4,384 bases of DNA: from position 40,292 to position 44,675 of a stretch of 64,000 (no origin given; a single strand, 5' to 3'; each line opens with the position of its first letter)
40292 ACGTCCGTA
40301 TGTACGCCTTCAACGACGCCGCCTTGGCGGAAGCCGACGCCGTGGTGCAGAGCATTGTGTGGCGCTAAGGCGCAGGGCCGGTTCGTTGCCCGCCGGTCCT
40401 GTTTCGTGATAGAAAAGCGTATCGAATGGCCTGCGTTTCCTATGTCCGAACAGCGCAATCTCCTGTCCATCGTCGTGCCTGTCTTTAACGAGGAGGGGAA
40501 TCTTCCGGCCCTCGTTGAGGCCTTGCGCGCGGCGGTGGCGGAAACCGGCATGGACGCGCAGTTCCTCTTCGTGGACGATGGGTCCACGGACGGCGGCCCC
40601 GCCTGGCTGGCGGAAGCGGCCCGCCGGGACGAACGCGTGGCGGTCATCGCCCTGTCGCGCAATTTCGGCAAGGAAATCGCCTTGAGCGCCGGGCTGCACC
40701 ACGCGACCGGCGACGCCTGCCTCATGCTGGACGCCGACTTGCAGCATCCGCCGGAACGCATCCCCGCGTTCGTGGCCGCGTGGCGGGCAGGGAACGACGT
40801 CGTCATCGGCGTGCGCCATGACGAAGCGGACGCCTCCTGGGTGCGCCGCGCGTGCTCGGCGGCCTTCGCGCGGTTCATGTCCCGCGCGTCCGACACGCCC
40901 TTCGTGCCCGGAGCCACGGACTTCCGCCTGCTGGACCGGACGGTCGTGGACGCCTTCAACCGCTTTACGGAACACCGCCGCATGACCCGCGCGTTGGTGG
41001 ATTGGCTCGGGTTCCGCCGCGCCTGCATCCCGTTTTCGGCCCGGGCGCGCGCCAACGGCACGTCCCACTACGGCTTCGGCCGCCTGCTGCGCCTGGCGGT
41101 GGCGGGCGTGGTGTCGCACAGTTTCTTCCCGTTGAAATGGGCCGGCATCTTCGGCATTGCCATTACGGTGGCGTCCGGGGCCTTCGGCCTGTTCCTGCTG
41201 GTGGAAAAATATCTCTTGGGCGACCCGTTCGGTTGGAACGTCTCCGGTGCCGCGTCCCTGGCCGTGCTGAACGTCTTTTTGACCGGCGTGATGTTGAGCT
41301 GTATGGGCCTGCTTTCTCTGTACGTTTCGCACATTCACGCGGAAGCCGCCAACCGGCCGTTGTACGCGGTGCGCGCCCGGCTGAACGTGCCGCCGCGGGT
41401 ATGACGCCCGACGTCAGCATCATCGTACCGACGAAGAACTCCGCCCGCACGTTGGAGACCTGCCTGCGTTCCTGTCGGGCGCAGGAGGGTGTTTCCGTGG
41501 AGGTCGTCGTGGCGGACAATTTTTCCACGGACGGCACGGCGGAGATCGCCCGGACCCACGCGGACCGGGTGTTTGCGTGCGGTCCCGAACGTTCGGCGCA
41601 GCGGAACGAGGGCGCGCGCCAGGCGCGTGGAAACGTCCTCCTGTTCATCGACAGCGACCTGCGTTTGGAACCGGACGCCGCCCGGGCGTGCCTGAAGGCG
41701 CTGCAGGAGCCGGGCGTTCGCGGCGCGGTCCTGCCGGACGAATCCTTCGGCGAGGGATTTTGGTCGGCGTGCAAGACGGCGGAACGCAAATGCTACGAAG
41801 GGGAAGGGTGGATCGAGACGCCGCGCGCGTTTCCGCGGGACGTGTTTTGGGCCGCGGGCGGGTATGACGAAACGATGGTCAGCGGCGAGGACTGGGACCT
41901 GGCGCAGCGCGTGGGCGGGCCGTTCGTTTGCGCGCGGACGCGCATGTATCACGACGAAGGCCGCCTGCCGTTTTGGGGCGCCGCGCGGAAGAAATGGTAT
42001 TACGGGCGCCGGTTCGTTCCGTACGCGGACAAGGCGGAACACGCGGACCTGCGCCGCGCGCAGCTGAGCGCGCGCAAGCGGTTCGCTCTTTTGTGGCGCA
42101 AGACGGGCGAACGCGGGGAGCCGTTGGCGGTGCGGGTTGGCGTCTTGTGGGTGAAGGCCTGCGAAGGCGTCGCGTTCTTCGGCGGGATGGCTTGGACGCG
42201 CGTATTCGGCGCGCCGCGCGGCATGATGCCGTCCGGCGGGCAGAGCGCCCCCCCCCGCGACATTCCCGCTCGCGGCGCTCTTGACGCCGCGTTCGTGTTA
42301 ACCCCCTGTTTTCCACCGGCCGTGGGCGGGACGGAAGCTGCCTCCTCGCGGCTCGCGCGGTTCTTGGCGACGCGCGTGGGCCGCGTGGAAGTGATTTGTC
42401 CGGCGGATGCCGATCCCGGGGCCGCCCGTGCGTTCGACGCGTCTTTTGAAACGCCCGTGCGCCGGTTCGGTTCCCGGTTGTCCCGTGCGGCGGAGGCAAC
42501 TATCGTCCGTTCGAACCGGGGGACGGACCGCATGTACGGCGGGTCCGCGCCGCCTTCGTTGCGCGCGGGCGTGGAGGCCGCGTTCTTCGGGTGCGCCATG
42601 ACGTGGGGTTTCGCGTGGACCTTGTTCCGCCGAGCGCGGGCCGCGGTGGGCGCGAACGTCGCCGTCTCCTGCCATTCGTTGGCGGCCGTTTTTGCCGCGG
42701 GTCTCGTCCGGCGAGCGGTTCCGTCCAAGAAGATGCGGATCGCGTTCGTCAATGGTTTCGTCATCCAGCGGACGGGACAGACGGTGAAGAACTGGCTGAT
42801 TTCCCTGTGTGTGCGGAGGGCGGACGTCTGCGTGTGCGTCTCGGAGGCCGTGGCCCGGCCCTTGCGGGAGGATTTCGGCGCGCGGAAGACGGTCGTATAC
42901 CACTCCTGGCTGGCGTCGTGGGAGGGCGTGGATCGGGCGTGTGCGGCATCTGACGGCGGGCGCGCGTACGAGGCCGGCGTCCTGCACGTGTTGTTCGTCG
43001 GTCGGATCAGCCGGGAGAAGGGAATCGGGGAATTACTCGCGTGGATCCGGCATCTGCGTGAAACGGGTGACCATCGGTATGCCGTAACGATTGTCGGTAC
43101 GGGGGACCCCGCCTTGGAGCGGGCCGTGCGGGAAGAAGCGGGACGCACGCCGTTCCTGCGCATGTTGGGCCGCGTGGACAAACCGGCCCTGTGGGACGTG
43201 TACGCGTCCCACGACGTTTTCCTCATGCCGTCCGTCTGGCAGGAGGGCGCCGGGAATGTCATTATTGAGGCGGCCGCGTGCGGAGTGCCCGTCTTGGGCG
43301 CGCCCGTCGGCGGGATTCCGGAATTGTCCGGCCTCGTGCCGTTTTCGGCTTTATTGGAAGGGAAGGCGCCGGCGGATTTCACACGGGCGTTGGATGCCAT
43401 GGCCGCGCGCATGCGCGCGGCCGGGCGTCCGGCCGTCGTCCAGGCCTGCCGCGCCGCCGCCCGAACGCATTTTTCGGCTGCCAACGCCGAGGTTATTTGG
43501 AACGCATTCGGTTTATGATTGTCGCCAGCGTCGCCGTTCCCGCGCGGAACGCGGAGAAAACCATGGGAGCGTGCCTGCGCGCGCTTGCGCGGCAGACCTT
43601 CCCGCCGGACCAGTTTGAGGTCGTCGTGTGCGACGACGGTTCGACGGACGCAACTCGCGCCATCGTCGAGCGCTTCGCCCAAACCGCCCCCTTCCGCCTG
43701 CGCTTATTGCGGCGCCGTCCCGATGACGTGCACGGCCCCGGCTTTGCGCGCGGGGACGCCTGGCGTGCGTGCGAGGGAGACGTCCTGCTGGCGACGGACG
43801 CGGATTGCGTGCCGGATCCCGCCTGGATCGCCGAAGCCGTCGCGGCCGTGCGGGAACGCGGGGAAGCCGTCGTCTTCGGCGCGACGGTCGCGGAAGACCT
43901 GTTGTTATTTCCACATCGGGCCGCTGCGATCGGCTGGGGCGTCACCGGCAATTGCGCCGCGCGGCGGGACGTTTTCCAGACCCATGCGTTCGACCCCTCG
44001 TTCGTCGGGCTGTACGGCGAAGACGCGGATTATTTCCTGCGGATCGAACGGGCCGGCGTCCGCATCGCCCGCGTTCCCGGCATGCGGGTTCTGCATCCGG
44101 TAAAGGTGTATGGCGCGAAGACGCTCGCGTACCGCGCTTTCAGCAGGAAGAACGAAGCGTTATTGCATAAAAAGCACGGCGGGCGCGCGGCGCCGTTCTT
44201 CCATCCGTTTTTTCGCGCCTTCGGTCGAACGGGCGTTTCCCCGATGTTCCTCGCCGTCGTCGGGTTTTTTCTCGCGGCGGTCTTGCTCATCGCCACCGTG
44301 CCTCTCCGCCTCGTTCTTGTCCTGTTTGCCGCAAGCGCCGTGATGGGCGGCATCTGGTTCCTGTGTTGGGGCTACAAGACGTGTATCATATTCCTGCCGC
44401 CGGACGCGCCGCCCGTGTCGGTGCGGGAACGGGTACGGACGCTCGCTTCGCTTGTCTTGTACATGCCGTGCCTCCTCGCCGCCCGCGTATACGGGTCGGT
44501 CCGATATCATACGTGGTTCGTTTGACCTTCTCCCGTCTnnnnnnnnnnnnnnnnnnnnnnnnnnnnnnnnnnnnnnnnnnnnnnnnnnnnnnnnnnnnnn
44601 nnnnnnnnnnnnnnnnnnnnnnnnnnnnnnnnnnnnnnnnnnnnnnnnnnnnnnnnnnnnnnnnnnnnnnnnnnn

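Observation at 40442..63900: A 23-kb glycan-biosynthesis island with GT2, GT4 and GT-C enzymes, nucleotide-sugar enzymes and a PgsA-like enzyme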

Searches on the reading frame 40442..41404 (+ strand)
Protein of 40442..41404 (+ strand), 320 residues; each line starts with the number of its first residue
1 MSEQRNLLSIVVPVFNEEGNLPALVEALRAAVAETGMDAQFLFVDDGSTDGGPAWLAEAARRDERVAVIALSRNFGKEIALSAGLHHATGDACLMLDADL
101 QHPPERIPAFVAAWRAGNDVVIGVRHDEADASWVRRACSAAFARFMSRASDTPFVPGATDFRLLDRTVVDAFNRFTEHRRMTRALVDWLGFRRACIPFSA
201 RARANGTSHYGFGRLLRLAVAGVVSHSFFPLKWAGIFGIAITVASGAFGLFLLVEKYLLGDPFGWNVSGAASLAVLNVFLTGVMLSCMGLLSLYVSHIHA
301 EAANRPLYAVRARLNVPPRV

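Call 6: search_protein_families(library=pfam, proteins=[window:40442-41404:+], max_evalue=0.01)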
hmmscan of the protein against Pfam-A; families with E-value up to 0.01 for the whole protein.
window:40442-41404:+ (320 aa): 3 families
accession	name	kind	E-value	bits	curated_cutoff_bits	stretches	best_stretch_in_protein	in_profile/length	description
PF00535.33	Glycos_transf_2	-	9.2e-32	110.7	23.3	1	9-139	1-129/168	Glycosyl transferase family 2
PF13641.12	Glyco_tranf_2_3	-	3.2e-05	24.5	27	1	8-177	3-179/230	Glycosyltransferase like family 2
PF13704.12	Glyco_tranf_2_4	-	0.0033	18.3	27.5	1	34-99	16-81/98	Glycosyl transferase family 2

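Call 10: search_protein_families(library=ncbifam, proteins=[window:40442-41404:+], max_evalue=0.01)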
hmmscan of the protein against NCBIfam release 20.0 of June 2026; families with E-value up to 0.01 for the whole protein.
window:40442-41404:+ (320 aa): 16 families
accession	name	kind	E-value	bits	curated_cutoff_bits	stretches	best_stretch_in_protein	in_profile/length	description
NF047588.1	GlcsyltransPgfSStrep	equivalog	1.6e-58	198.3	500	1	8-311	3-303/308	glycosyltransferase PgfS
NF007986.1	PRK10714.1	equivalog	6.7e-47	160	529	1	6-312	6-310/316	undecaprenyl-phosphate 4-deoxy-4-formamido-L-arabinose transferase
TIGR03937.1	PgaC_IcaA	equivalog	7.2e-13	48.3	422.3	1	3-99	42-135/407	poly-beta-1,6-N-acetyl-D-glucosamine synthase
NF047683.1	TeichurnBiosyTuaG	equivalog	8.7e-12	45.2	400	1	1-107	1-104/252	teichuronic acid biosynthesis protein TuaG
TIGR04283.1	glyco_like_mftF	equivalog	2.2e-11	43.8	182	1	8-126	1-109/221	TIGR04283 family arsenosugar biosynthesis glycosyltransferase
NF041875.1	EPS_EpsD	equivalog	4.5e-10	39.4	370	1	8-123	1-114/325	exopolysaccharide biosynthesis glycosyltransferase EpsD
NF007482.0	PRK10073.1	equivalog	8.3e-10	38.2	423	1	1-102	1-98/334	glycosyltransferase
TIGR04182.1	glyco_TIGR04182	equivalog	3.3e-08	33.3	325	1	9-131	3-115/293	S-layer glycoprotein N-glycosyltransferase AglJ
NF010496.0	PRK13915.1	equivalog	1.3e-07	31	262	1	5-105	30-132/307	glucosyl-3-phosphoglycerate synthase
NF041391.1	DPhHxTase_Halo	equivalog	5e-07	28.9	375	1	28-172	14-153/213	dolichyl-phosphate hexose transferase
TIGR04242.1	nodulat_NodC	equivalog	1.9e-06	27.1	550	1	8-103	50-145/395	chitooligosaccharide synthase NodC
NF045692.1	OglycostaseCruG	equivalog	6.7e-05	22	600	1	7-116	42-154/386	2'-O-glycosyltransferase CruG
NF050819.1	PolSacchBiosHfsG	equivalog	9.9e-05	21.6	500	1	5-116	11-115/302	polysaccharide biosynthesis protein HfsG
TIGR03469.1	HpnB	hypoth_equivalog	0.00015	20.9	379.25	1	9-118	47-164/386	hopene-associated glycosyltransferase HpnB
TIGR03111.1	glyc2_xrt_Gpos1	hypoth_equivalog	0.00099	18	363.95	1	8-115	51-157/439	TIGR03111 family XrtG-associated glycosyltransferase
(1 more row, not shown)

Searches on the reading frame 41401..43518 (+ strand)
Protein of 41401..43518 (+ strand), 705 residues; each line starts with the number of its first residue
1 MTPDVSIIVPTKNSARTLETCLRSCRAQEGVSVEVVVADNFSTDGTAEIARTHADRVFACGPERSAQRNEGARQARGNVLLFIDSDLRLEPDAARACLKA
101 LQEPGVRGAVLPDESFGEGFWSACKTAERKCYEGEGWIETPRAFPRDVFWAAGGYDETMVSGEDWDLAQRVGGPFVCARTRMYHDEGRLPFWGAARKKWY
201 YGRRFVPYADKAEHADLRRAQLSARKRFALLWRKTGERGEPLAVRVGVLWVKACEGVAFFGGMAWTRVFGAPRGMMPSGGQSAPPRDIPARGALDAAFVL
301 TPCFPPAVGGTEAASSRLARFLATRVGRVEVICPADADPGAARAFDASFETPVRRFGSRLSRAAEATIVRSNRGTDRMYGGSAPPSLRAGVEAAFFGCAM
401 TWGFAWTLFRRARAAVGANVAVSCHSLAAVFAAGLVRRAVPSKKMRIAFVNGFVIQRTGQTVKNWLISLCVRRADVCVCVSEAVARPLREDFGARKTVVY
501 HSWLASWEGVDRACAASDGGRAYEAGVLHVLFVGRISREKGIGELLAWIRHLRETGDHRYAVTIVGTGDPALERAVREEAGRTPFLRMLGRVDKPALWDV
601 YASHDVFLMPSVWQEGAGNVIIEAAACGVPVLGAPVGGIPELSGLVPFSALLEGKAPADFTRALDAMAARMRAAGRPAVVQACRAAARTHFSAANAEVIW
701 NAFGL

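Call 6: search_protein_families(library=pfam, proteins=[window:41401-43518:+], max_evalue=0.01)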
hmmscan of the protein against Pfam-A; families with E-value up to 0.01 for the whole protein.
window:41401-43518:+ (705 aa): 8 families
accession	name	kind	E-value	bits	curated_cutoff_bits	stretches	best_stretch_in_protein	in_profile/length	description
PF13692.12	Glyco_trans_1_4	-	1.1e-22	81.3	27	1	529-666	3-138/142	Glycosyl transferases group 1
PF00535.33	Glycos_transf_2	-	5.7e-22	78.9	23.3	1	6-110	1-112/168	Glycosyl transferase family 2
PF00534.26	Glycos_transf_1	-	3.5e-19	69.4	26.4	1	530-642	18-130/172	Glycosyl transferases group 1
PF20706.3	GT4-conflict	-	2.2e-08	34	26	1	471-632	144-309/385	Family 4 Glycosyltransferase in conflict systems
PF10111.15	Glyco_tranf_2_2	-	6.3e-08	32.9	27.3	1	6-101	1-106/276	Glycosyltransferase like family 2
PF13641.12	Glyco_tranf_2_3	-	9.2e-08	32.8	27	1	3-109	1-119/230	Glycosyltransferase like family 2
PF13439.12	Glyco_transf_4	-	5.1e-07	30.3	28.5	1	308-500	1-163/170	Glycosyltransferase Family 4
PF13524.12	Glyco_trans_1_2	-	0.00033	21.1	25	1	548-688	5-138/144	Glycosyl transferase-like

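Call 10: search_protein_families(library=ncbifam, proteins=[window:41401-43518:+], max_evalue=0.01)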
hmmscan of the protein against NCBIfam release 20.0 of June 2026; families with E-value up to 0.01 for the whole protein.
window:41401-43518:+ (705 aa): 42 families (the best 25 are shown)
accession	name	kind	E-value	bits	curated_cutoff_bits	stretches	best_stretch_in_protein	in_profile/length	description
TIGR04283.1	glyco_like_mftF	equivalog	8.5e-26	90.9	182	1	5-218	1-218/221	TIGR04283 family arsenosugar biosynthesis glycosyltransferase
NF047684.1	TeichurnBiosyTuaC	equivalog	3.6e-16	59.1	550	1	530-692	222-374/391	teichuronic acid biosynthesis protein TuaC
NF041876.1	EPS_EpsE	equivalog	9.1e-16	58.1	400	1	472-694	160-383/389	exopolysaccharide biosynthesis GT4 family glycosyltransferase EpsE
TIGR02149.1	glgA_Coryne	subfamily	3.7e-14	52.7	302.4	1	525-691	202-374/391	glycogen synthase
NF041875.1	EPS_EpsD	equivalog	1.8e-13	50.6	370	1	5-171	1-189/325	exopolysaccharide biosynthesis glycosyltransferase EpsD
TIGR03449.1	mycothiol_MshA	equivalog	1.1e-12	47.6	462.5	1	506-692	201-390/406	D-inositol-3-phosphate glycosyltransferase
TIGR03088.1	stp2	hypoth_equivalog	2e-12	46.8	409.05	1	528-694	195-360/374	TIGR03088 family PEP-CTERM/XrtA system glycosyltransferase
TIGR03965.1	mycofact_glyco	equivalog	6.8e-12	45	280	1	2-107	73-185/467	mycofactocin biosynthesis glycosyltransferase MftF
TIGR04047.1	MSMEG_0565_glyc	hypoth_equivalog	8e-12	44.9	259.85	1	471-695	136-363/373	MSMEG_0565 family glycosyltransferase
TIGR04348.1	TIGR04348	equivalog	3.5e-10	39.4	300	1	472-638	94-246/310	selenoneine biosynthesis selenosugar synthase SenB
NF007482.0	PRK10073.1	equivalog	1.1e-09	37.8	423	1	2-93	5-102/334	glycosyltransferase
NF053787.1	GlcN_PG_synth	equivalog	1.9e-09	36.8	480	1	530-673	200-330/361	N-acetylglucosaminyl phosphatidylglycerol synthase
TIGR03999.1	thiol_BshA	equivalog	2.2e-09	36.7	273.7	1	425-642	96-310/375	N-acetyl-alpha-D-glucosaminyl L-malate synthase BshA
NF038229.1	Glyco4_Geo_Pelo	equivalog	4.1e-09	35.9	400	1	522-638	156-271/338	GPMC system family 4 glycosyltransferase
TIGR04157.1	glyco_rSAM_CFB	subfamily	4.6e-09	35.8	400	1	470-642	166-338/406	TIGR04157 family glycosyltransferase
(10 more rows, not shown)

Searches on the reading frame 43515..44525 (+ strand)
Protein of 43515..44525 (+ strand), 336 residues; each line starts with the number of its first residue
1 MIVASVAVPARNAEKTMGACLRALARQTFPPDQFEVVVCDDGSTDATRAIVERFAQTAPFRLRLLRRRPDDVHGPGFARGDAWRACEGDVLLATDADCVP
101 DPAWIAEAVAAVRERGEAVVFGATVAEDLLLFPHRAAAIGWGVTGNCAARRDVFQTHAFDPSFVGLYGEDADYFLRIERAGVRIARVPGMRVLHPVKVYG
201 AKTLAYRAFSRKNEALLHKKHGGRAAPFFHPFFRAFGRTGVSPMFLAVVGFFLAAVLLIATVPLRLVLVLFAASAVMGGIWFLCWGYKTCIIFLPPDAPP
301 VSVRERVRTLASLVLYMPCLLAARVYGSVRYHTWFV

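Call 6: search_protein_families(library=pfam, proteins=[window:43515-44525:+], max_evalue=0.01)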
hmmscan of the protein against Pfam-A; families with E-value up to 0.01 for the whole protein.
window:43515-44525:+ (336 aa): 5 families
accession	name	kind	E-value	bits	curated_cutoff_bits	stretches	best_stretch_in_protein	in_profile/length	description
PF00535.33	Glycos_transf_2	-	2.7e-25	89.7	23.3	1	5-127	1-118/168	Glycosyl transferase family 2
PF13641.12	Glyco_tranf_2_3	-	1.5e-14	55.1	27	1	5-116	4-114/230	Glycosyltransferase like family 2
PF10111.15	Glyco_tranf_2_2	-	1.1e-08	35.4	27.3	1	5-100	1-94/276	Glycosyltransferase like family 2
PF13632.12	Glyco_trans_2_3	-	0.00018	21.8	27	1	143-271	73-195/198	Glycosyl transferase family group 2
PF02709.20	Glyco_transf_7C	-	0.0091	16.1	23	0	150-189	28-67/78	N-terminal domain of galactosyltransferase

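Call 10: search_protein_families(library=ncbifam, proteins=[window:43515-44525:+], max_evalue=0.01)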
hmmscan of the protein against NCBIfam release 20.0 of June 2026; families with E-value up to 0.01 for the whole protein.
window:43515-44525:+ (336 aa): 19 families
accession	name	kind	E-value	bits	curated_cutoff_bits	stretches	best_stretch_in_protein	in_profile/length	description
TIGR03965.1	mycofact_glyco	equivalog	1.2e-25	90.4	280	2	4-126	76-193/467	mycofactocin biosynthesis glycosyltransferase MftF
NF041875.1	EPS_EpsD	equivalog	2.4e-25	89.6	370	1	5-125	2-117/325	exopolysaccharide biosynthesis glycosyltransferase EpsD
NF038302.1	EPS_HpsE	equivalog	5.4e-15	55.2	300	1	5-128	4-127/307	hormogonium polysaccharide biosynthesis glycosyltransferase HpsE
TIGR03469.1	HpnB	hypoth_equivalog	5.9e-11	42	379.25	1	6-118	48-166/386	hopene-associated glycosyltransferase HpnB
NF050819.1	PolSacchBiosHfsG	equivalog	1.2e-10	41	500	2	6-124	16-129/302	polysaccharide biosynthesis protein HfsG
NF045692.1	OglycostaseCruG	equivalog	3.2e-09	36.2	600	1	4-117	43-157/386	2'-O-glycosyltransferase CruG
NF007482.0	PRK10073.1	equivalog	3.4e-09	36.2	423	1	5-99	9-97/334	glycosyltransferase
NF041394.1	GtaseAglG_Halo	equivalog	1.3e-07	31.2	440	1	19-126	20-120/304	glucosyl-dolichyl phosphate glucuronosyltransferase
NF010496.0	PRK13915.1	equivalog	2.1e-07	30.4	262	1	5-102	34-132/307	glucosyl-3-phosphoglycerate synthase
TIGR03937.1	PgaC_IcaA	equivalog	2.2e-07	30.2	422.3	1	4-105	47-143/407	poly-beta-1,6-N-acetyl-D-glucosamine synthase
TIGR04283.1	glyco_like_mftF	equivalog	5.1e-07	29.5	182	1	5-134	2-120/221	TIGR04283 family arsenosugar biosynthesis glycosyltransferase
NF047683.1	TeichurnBiosyTuaG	equivalog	7.2e-07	29.1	400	1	4-121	8-120/252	teichuronic acid biosynthesis protein TuaG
NF053739.1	GlytfEpsEBac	equivalog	8.5e-07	28.2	450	1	5-69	4-66/265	glycosyltransferase EpsE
TIGR04242.1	nodulat_NodC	equivalog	9.1e-07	28.2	550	1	6-126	52-170/395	chitooligosaccharide synthase NodC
NF053846.1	glyco_with_XrtP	equivalog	2.7e-06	26.3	520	1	7-89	46-125/440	XrtP-associated glycosyltransferase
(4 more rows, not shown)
